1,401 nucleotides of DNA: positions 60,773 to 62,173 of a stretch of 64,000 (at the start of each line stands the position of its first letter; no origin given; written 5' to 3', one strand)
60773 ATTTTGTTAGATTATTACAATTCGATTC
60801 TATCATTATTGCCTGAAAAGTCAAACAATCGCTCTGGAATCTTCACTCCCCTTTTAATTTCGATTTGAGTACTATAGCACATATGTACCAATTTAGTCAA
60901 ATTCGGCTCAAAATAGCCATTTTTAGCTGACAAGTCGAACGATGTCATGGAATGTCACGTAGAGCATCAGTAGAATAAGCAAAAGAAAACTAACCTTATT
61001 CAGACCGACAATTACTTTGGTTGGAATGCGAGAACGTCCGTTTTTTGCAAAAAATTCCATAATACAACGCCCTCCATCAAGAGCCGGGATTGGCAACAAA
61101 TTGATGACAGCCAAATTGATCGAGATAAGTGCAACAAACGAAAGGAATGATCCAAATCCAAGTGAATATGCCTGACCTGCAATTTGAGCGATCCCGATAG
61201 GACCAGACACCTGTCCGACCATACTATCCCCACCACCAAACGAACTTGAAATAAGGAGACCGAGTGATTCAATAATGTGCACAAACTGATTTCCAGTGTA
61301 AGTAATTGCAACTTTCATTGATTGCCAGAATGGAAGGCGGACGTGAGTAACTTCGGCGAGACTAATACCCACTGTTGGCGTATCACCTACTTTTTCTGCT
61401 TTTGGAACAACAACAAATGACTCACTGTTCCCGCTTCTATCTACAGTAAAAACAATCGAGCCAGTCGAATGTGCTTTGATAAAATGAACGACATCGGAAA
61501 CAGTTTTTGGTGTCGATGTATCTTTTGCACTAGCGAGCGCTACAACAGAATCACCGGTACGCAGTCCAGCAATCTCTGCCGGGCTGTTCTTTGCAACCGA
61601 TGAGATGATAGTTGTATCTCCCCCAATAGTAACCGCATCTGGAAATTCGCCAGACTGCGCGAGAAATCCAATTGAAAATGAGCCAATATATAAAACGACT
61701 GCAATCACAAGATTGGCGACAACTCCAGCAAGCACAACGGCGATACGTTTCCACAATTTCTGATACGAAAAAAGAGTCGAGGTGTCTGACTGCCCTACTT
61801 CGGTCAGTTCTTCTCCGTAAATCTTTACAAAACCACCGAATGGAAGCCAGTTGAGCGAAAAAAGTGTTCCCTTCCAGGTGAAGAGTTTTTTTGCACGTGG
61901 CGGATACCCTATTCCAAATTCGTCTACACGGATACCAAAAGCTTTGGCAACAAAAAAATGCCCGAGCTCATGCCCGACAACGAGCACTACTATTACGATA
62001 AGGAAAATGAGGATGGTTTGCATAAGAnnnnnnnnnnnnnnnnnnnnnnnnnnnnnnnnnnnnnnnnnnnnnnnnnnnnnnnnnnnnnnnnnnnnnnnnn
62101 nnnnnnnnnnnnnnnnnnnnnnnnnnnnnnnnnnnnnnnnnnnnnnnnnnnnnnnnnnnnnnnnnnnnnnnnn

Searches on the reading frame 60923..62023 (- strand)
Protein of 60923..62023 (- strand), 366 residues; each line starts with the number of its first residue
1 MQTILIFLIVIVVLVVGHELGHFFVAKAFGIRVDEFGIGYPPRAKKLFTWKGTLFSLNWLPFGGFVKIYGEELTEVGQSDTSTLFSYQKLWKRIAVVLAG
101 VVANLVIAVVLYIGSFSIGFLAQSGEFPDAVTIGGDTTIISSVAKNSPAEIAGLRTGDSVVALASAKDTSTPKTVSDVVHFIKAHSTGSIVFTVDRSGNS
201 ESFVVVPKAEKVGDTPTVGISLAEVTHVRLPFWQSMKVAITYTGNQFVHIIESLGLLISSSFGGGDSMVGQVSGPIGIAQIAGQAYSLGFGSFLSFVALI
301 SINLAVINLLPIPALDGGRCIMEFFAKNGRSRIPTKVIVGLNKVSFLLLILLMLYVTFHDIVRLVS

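Call 87: search_protein_families(library=pfam, proteins=[window:60923-62023:-], max_evalue=0.0001)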
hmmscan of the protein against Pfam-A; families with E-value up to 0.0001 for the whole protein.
window:60923-62023:- (366 aa): 2 families
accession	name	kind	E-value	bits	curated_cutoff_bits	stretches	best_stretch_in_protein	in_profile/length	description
PF02163.28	Peptidase_M50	-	9.1e-52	176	27.2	1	7-352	2-221/221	Peptidase family M50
PF17820.7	PDZ_6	-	2.9e-06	27.4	27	1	139-196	1-54/54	PDZ domain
